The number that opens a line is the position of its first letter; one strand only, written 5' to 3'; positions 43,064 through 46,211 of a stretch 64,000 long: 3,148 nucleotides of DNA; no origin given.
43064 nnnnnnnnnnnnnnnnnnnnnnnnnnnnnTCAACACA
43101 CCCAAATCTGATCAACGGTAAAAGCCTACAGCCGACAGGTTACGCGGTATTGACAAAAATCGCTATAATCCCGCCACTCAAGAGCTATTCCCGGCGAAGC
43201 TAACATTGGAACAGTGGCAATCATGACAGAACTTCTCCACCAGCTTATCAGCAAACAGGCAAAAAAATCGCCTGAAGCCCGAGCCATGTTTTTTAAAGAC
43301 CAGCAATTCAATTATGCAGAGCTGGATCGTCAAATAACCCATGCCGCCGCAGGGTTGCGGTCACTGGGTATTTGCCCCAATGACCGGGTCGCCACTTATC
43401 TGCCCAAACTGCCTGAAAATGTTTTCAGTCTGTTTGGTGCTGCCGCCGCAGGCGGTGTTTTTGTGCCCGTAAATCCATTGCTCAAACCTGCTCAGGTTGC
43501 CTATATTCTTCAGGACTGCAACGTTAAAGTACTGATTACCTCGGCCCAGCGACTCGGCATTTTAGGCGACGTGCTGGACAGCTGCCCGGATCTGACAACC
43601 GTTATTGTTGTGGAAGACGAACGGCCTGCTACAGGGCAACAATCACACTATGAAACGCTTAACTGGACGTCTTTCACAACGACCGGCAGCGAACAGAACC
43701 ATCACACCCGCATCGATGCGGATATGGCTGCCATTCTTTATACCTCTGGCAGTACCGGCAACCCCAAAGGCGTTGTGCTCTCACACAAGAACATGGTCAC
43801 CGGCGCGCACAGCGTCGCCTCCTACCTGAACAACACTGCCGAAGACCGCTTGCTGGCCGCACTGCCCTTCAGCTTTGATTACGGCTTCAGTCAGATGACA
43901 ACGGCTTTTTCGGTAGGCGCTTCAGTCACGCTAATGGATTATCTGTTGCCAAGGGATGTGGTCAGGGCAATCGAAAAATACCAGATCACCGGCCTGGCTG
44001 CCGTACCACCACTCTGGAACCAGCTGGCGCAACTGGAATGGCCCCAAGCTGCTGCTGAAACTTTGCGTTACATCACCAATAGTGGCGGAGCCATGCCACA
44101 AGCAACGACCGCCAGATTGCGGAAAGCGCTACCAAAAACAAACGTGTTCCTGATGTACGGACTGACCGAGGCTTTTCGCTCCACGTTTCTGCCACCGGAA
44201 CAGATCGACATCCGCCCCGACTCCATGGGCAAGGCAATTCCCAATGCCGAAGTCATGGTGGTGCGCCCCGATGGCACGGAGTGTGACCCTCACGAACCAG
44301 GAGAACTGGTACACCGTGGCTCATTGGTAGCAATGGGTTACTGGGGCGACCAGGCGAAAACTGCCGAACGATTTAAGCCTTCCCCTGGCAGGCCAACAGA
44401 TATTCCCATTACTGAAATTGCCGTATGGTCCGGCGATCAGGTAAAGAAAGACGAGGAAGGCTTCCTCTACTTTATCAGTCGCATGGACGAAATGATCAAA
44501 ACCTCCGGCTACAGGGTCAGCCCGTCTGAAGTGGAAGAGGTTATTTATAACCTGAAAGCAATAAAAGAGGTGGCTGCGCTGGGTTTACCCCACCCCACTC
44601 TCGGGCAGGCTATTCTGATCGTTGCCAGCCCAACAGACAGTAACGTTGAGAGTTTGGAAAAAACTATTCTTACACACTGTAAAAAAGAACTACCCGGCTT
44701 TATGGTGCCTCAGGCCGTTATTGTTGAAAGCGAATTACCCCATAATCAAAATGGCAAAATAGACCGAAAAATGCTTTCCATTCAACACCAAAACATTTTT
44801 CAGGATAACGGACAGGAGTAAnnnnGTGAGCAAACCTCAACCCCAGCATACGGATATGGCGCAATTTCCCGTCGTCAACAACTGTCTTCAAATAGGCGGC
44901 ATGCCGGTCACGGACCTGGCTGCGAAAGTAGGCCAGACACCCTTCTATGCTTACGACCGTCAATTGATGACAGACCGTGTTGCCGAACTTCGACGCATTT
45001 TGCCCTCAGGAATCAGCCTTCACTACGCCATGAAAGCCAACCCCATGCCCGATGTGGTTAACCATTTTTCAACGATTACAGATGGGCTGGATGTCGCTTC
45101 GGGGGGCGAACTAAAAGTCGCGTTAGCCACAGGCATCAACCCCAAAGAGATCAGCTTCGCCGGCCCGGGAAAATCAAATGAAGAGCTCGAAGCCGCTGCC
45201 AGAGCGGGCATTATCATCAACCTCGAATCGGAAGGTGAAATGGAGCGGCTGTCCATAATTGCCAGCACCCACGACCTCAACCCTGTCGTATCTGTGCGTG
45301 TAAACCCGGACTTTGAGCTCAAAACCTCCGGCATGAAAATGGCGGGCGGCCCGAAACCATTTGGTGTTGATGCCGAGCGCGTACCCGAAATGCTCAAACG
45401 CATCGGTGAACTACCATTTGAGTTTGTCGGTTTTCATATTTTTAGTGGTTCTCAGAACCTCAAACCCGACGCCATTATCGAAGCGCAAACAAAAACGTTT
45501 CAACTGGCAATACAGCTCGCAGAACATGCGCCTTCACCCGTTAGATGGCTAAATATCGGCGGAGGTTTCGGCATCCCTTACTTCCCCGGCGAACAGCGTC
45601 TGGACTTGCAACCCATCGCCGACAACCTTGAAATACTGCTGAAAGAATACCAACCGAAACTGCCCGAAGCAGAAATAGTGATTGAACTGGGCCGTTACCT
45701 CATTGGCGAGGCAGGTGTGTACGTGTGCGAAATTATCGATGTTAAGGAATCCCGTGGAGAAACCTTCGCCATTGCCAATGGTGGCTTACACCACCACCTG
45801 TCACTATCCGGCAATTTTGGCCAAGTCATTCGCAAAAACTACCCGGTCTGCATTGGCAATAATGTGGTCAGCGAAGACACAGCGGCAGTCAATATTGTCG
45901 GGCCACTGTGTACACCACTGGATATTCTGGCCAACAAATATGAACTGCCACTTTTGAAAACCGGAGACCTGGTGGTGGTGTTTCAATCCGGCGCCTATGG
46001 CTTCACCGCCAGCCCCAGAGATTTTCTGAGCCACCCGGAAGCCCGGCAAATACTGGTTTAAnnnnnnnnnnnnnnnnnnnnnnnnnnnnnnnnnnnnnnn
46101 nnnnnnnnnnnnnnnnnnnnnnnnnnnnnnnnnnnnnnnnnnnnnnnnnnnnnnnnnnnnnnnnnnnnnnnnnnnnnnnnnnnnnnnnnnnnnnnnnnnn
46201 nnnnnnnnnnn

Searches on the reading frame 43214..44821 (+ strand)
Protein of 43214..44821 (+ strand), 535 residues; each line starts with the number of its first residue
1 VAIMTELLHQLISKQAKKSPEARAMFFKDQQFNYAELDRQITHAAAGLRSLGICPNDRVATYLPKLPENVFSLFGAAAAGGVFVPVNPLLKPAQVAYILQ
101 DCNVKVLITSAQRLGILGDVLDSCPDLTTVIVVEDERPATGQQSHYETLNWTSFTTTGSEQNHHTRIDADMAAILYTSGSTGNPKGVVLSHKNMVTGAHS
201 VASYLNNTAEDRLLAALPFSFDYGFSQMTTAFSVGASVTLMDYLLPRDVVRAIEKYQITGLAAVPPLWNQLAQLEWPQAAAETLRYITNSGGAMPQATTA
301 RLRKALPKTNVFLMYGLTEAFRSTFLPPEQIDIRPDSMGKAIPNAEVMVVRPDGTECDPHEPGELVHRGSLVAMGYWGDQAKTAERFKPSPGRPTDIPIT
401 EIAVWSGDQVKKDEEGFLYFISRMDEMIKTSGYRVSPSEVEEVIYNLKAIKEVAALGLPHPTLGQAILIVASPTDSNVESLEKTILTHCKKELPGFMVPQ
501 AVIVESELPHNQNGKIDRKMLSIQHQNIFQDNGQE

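Call 7: search_protein_families(library=ncbifam, proteins=[window:43214-44821:+], max_evalue=0.00001)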
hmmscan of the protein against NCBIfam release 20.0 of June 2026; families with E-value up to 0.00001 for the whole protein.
window:43214-44821:+ (535 aa): 107 families (the best 25 are shown)
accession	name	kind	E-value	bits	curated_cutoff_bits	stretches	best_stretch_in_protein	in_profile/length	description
TIGR03098.1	ligase_PEP_1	hypoth_equivalog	2.5e-239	795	592.35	1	7-522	1-515/517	acyl-CoA ligase (AMP-forming), exosortase A system-associated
NF004837.0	PRK06187.1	subfamily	8.5e-100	334.5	476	1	4-526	6-523/531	long-chain-fatty-acid--CoA ligase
NF006182.0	PRK08316.1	subfamily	1.3e-91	307.7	663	1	5-528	10-520/523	fatty acyl-CoA synthetase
TIGR01733.1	AA-adenyl-dom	subfamily_domain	9.8e-78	261.7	317.4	1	34-454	2-408/409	amino acid adenylation domain-containing protein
NF004114.0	PRK05605.1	equivalog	4.2e-72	243.3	766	2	143-521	195-565/575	long-chain-fatty-acid--CoA ligase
NF006181.0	PRK08314.1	subfamily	3.6e-71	240.1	705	1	8-526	26-555/563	long-chain-fatty-acid--CoA ligase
NF005702.0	PRK07514.1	subfamily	4.9e-68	229.7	558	1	6-530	3-505/506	malonyl-CoA synthase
NF005801.1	PRK07656.1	equivalog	2.1e-65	221.3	657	1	10-520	5-498/500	FadD3 family acyl-CoA ligase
NF052269.1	Staph_lig_FadD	equivalog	4.9e-65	219.8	650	1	26-522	22-490/499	long-chain-fatty-acid--CoA ligase FadD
NF009233.0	PRK12583.1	subfamily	1.8e-63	214.8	832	1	4-520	16-545/558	fatty acid CoA ligase family protein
NF004797.0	PRK06145.1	equivalog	2.5e-61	207.5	850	1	9-522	5-492/499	acyl-CoA synthetase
NF005947.1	PRK08008.1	equivalog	3.7e-59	200.7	651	1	10-521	11-517/518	crotonobetaine/carnitine-CoA ligase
NF005714.0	PRK07529.1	subfamily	9.7e-59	199.3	632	1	8-522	32-573/640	acyl-CoA synthetase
NF005863.0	PRK07798.1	subfamily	5e-58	197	543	1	9-520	7-526/540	acyl-CoA synthetase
TIGR02262.1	benz_CoA_lig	subfamily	1.6e-57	195.4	375.25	1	10-521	8-505/508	benzoate-CoA ligase family protein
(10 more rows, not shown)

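Call 63: search_solved_structures(query=window:43214-44821:+, max_evalue=1e-60)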
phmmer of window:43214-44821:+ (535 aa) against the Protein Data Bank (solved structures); distinct sequences matched with E-value up to 1e-60: 5.
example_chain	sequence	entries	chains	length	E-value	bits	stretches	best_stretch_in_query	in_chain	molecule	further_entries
6mfy_A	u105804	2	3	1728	1.5e-78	268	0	6-521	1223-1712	Linear gramicidin synthase subunit A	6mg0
9be3_A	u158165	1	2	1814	1.9e-78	267.6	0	6-521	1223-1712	Linear gramicidin synthase subunit A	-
9be4_A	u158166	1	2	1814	1.9e-78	267.6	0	6-521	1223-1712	Linear gramicidin synthase subunit A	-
9meh_A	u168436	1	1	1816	1.9e-78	267.6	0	6-521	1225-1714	Linear gramicidin synthase subunit A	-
6mfz_A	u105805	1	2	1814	2e-78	267.6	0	6-521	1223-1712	Linear gramicidin synthase subunit A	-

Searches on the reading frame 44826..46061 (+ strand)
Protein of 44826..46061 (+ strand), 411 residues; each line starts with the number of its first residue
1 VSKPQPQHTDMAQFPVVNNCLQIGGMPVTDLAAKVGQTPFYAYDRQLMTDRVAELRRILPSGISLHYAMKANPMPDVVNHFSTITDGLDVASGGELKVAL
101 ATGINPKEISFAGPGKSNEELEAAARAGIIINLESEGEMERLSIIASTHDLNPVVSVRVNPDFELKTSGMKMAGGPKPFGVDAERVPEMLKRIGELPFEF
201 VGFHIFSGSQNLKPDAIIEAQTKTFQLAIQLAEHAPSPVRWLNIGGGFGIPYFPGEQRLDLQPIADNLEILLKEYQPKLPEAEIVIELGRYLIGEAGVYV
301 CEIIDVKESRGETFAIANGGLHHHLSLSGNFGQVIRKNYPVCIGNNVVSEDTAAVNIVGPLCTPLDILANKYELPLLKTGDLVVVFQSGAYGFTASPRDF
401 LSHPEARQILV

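Call 7: search_protein_families(library=ncbifam, proteins=[window:44826-46061:+], max_evalue=0.00001)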
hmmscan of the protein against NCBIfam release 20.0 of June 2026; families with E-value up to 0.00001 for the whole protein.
window:44826-46061:+ (411 aa): 7 families
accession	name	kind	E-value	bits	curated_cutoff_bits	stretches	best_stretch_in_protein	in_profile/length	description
TIGR03099.1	dCO2ase_PEP1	hypoth_equivalog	1.1e-180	601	478.45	1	14-411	1-398/398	pyridoxal-dependent decarboxylase, exosortase A system-associated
TIGR01048.1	lysA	equivalog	6.4e-72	242.3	297.9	1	20-410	8-394/417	diaminopimelate decarboxylase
NF006515.0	PRK08961.1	equivalog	8.7e-41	139.8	802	1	36-397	501-846/861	bifunctional aspartate kinase/diaminopimelate decarboxylase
NF052544.1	OrLyDeCDokD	equivalog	1.7e-24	86.3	700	1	13-392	18-419/461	ornithine/lysine decarboxylase DokD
NF041039.1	FslC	exception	1.1e-15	57.3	500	1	66-394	59-388/418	rhizoferrin biosystnesis N-citrylornithine decarboxylase FslC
TIGR01273.1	speA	equivalog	1.9e-10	39.9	624.1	1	65-312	93-357/624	arginine decarboxylase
NF003763.0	PRK05354.1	equivalog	1.2e-09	37.3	369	1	67-312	102-365/636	biosynthetic arginine decarboxylase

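Call 62: search_solved_structures(query=window:44826-46061:+, max_evalue=1e-20)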
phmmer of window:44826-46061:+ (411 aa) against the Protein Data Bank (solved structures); distinct sequences matched with E-value up to 1e-20: 21.
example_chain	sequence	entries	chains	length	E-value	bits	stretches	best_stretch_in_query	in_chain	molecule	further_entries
7ru7_A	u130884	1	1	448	1.5e-73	251.6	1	29-410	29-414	L-glutamyl-[BtrI acyl-carrier protein] decarboxylase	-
2j66_A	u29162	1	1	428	1.7e-73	251.4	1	33-410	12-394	BTRK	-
6knh_A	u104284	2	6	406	1.9e-51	178.7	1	31-407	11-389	Probable diaminopimelate decarboxylase protein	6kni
6knk_A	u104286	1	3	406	1.3e-50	176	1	31-407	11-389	Probable diaminopimelate decarboxylase protein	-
2p3e_A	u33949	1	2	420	2.2e-45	158.8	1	21-411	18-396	Diaminopimelate decarboxylase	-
3vab_A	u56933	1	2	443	3.7e-37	131.7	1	14-396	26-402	Diaminopimelate decarboxylase 1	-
3c5q_A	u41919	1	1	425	1.2e-35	126.7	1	36-405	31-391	Diaminopimelate decarboxylase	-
2qgh_A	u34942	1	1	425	1.6e-35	126.3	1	36-405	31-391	Diaminopimelate decarboxylase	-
3n2b_A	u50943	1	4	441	1.9e-35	126.1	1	25-410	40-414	Diaminopimelate decarboxylase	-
4xg1_A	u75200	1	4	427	4.1e-34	121.7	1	21-410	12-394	Diaminopimelate decarboxylase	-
6n2a_A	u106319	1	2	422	1e-32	117.1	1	22-394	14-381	Diaminopimelate decarboxylase 1, chloroplastic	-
6n2f_A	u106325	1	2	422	4.4e-32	115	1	22-394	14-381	Diaminopimelate decarboxylase 2, chloroplastic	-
2yxx_A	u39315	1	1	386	1.7e-31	113.1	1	32-397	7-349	Diaminopimelate decarboxylase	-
1twi_A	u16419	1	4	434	1.2e-30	110.2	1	25-396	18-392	Diaminopimelate decarboxylase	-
1tuf_A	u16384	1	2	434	1.2e-30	110.2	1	25-396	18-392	Diaminopimelate decarboxylase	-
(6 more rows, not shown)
